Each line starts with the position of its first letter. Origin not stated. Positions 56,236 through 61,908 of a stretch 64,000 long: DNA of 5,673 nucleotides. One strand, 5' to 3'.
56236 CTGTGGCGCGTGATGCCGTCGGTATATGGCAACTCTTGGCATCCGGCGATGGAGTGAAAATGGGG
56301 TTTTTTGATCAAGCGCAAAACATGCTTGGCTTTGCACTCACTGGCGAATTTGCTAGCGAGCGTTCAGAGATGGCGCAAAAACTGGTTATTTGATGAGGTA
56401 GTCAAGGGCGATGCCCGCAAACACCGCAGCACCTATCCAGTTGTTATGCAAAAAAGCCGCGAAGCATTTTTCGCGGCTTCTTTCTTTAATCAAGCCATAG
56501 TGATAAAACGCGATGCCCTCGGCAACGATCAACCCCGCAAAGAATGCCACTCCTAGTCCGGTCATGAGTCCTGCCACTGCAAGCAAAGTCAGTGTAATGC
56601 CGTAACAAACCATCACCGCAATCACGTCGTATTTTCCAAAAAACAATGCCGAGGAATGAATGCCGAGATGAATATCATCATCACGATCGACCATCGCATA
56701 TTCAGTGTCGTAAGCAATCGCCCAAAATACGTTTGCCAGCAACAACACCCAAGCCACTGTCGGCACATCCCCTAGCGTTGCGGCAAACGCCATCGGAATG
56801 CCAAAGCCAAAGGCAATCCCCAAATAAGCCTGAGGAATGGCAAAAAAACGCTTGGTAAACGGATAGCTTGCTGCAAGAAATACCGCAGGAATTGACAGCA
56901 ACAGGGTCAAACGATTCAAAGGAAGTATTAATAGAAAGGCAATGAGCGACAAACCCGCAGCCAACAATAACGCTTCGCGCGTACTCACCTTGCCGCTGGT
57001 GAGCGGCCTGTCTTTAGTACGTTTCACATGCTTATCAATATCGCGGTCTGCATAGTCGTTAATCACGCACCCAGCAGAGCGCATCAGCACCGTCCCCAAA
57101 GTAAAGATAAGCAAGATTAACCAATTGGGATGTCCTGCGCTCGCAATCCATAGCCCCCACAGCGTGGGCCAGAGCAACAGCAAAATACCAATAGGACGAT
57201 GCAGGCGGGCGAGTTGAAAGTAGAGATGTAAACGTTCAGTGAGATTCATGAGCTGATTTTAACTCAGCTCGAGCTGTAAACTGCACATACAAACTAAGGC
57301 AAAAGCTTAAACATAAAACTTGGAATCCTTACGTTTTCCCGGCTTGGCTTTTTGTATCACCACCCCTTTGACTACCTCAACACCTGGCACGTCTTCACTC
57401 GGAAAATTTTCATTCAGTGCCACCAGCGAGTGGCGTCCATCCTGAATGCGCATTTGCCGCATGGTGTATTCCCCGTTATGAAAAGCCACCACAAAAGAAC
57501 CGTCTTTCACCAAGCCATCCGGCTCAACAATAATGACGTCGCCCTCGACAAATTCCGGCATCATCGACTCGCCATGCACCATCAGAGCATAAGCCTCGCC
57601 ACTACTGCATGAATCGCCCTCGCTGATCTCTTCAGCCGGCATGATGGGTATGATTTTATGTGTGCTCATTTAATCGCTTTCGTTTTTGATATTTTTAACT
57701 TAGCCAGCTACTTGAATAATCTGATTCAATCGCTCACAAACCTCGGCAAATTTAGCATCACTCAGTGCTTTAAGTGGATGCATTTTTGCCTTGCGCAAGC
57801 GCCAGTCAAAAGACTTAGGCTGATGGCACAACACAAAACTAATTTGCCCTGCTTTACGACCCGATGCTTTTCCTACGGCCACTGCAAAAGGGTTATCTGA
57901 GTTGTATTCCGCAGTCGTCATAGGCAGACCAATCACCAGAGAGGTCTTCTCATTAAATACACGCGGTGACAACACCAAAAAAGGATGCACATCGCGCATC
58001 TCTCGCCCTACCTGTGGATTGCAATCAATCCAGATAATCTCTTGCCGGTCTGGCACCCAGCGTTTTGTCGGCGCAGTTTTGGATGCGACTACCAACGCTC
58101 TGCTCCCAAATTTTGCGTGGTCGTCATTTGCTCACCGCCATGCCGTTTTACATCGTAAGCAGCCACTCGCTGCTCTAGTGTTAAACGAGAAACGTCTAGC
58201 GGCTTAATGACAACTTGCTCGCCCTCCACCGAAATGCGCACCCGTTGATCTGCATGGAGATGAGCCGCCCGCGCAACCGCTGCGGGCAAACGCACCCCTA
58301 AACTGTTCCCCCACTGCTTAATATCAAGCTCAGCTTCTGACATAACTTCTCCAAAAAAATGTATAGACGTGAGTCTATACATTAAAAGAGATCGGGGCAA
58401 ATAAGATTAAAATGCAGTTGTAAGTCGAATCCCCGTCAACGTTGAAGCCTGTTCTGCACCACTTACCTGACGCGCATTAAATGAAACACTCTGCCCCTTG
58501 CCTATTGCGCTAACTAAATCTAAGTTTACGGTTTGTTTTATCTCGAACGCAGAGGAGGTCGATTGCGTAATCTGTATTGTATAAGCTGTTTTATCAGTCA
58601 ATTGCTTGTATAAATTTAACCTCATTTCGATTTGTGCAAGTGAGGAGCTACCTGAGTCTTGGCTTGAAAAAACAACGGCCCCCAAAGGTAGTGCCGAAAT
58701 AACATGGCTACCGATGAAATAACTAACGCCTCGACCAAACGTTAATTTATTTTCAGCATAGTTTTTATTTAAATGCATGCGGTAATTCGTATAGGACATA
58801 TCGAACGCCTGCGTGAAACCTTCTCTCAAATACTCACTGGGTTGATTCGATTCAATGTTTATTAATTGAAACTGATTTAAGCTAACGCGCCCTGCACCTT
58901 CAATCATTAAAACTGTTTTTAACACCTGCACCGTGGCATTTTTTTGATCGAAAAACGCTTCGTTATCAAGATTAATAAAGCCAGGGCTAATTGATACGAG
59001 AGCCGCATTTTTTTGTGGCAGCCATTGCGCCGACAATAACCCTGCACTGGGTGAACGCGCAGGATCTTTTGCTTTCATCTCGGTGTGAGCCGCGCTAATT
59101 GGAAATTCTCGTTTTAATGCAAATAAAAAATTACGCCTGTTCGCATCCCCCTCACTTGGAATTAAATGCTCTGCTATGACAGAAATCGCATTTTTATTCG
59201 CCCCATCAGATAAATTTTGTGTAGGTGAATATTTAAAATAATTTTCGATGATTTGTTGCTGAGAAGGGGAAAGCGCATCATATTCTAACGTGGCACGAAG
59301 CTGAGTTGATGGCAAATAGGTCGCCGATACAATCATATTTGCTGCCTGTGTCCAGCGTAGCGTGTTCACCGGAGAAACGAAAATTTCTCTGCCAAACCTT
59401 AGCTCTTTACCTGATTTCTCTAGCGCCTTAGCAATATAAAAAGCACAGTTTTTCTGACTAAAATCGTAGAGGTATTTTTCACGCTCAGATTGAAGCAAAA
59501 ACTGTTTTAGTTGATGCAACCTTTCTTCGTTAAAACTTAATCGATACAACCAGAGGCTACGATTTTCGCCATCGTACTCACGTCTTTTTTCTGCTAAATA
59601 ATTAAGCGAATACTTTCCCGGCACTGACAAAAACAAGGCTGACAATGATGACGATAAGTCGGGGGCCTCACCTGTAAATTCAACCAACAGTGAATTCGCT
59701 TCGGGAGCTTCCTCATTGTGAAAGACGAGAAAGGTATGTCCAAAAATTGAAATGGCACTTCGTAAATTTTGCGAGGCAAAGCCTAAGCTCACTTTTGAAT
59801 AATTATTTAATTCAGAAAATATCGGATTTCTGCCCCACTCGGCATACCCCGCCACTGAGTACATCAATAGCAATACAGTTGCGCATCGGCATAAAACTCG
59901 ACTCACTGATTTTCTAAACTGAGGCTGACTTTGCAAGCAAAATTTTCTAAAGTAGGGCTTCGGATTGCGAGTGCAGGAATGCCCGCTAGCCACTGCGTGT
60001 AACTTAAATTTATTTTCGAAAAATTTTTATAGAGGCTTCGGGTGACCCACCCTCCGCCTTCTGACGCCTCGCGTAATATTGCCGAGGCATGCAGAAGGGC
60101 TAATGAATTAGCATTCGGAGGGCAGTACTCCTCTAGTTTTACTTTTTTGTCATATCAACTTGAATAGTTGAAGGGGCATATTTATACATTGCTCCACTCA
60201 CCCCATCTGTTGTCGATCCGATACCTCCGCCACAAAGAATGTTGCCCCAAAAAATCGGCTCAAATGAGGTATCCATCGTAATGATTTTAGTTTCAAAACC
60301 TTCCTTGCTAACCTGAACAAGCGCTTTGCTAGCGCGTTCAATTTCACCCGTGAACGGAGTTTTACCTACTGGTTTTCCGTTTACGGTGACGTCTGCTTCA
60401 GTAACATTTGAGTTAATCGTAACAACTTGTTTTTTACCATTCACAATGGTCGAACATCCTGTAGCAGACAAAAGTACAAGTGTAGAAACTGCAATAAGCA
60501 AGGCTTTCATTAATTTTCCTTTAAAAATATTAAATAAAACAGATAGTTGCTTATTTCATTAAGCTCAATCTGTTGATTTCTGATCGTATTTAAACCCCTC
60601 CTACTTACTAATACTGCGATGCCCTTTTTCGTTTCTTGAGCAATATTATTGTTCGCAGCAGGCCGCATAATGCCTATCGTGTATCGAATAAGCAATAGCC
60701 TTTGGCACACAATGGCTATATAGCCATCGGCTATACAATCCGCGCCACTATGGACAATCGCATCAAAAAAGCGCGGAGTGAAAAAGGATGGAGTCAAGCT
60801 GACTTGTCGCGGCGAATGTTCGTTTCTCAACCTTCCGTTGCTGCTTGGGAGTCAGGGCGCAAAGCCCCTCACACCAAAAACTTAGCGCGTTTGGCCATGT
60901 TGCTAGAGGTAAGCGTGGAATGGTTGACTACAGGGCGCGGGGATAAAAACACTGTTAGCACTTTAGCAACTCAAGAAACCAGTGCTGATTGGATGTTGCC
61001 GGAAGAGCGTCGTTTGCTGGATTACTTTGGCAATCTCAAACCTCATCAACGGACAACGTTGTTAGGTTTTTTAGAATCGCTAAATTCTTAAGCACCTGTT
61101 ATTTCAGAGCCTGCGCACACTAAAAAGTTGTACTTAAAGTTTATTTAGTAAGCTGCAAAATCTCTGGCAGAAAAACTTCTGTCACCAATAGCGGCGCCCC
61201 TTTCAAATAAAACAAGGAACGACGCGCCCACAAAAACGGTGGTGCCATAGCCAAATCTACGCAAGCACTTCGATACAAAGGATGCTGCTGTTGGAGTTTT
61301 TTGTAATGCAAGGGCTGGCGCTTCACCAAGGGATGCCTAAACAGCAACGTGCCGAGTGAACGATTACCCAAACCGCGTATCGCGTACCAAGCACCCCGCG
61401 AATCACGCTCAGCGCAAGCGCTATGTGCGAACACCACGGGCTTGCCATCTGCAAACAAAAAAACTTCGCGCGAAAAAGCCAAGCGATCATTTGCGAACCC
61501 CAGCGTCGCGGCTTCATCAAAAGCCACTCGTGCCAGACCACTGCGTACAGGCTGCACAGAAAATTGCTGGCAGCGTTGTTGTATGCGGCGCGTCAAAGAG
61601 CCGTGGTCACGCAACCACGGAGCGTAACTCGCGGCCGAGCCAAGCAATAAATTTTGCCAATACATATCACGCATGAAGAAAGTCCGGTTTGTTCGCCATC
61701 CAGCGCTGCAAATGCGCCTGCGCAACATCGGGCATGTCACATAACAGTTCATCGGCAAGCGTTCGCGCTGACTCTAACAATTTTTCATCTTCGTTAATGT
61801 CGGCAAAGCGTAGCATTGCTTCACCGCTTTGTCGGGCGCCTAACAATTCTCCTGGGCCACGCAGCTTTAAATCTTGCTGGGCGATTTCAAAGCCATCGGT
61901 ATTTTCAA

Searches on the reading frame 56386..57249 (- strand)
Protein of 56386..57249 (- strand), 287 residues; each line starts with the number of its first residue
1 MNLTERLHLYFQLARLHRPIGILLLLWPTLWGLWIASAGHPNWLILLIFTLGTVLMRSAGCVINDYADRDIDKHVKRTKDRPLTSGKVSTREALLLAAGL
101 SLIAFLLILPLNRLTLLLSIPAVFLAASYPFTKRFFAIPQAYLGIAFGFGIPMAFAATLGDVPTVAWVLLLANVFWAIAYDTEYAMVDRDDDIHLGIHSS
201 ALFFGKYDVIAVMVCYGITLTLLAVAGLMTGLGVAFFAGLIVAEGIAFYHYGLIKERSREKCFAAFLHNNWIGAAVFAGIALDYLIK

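Call 39: search_protein_families(library=pfam, proteins=[window:56386-57249:-], max_evalue=0.0001)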
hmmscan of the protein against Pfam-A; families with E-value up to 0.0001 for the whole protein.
window:56386-57249:- (287 aa): 1 family
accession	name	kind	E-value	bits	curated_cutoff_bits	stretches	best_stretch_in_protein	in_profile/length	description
PF01040.23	UbiA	-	2.1e-68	230.8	34.2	1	25-270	1-249/250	UbiA prenyltransferase family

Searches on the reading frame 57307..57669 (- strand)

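Call 39: search_protein_families(library=pfam, proteins=[window:57307-57669:-], max_evalue=0.0001)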
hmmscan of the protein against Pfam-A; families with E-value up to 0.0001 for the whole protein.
window:57307-57669:- (120 aa): 1 family
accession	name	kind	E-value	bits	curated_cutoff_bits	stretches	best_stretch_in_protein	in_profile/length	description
PF00717.28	Peptidase_S24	-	3e-17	62.8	23.3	1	22-103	31-114/116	Peptidase S24-like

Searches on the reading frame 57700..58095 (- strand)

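Call 39: search_protein_families(library=pfam, proteins=[window:57700-58095:-], max_evalue=0.0001)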
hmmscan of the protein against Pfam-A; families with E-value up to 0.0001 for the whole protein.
window:57700-58095:- (131 aa): 1 family
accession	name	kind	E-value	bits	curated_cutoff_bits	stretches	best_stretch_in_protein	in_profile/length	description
PF02452.23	PemK_toxin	-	1.9e-23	83.2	23.1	1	17-126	2-108/109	PemK-like, MazF-like toxin of type II toxin-antitoxin system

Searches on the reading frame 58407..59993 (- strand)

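Call 39: search_protein_families(library=pfam, proteins=[window:58407-59993:-], max_evalue=0.0001)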
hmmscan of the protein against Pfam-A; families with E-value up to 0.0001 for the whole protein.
window:58407-59993:- (528 aa): 1 family
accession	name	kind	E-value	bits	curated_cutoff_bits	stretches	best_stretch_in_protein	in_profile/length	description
PF13387.12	Lnb_N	-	8.5e-21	74.7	22.2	1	63-213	9-170/175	Lnb N-terminal periplasmic domain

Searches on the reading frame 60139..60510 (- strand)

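Call 39: search_protein_families(library=pfam, proteins=[window:60139-60510:-], max_evalue=0.0001)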
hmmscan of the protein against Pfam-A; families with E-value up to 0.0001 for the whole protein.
window:60139-60510:- (123 aa): 1 family
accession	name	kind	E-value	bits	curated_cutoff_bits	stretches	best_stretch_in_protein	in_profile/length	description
PF08308.17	PEGA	-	2.1e-09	37.6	20.8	1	29-74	3-48/71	PEGA domain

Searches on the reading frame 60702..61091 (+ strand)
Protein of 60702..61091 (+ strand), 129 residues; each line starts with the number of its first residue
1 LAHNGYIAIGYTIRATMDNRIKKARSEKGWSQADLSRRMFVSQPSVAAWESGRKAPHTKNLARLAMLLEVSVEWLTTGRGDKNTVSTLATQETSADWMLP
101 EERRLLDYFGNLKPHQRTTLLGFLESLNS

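Call 39: search_protein_families(library=pfam, proteins=[window:60702-61091:+], max_evalue=0.0001)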
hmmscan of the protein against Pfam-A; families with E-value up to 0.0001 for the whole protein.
window:60702-61091:+ (129 aa): 4 families
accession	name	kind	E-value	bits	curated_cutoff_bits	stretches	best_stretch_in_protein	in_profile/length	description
PF01381.28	HTH_3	-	1.2e-12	48.1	23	1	21-75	1-55/55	Helix-turn-helix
PF12844.13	HTH_19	-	2.9e-10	40.3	30.2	1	19-79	2-62/64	Helix-turn-helix domain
PF13560.12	HTH_31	-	9.3e-08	32.7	27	1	20-72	5-58/64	Helix-turn-helix domain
PF07022.19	Phage_CI_repr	-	4.4e-05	24.2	22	0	29-82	11-64/65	Bacteriophage CI repressor helix-turn-helix domain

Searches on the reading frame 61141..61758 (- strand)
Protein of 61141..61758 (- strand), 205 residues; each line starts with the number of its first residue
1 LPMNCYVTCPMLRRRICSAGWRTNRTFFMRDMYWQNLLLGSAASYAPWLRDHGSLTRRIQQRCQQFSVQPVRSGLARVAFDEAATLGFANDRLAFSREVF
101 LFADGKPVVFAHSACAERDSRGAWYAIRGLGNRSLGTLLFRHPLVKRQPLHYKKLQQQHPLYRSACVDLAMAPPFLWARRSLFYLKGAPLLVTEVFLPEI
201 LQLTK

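Call 39: search_protein_families(library=pfam, proteins=[window:61141-61758:-], max_evalue=0.0001)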
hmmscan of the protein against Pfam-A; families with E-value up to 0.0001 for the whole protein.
window:61141-61758:- (205 aa): 1 family
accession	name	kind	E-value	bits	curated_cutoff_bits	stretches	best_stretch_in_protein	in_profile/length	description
PF04345.18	Chor_lyase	-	2.9e-25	89.3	23.6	1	42-200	17-162/168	Chorismate lyase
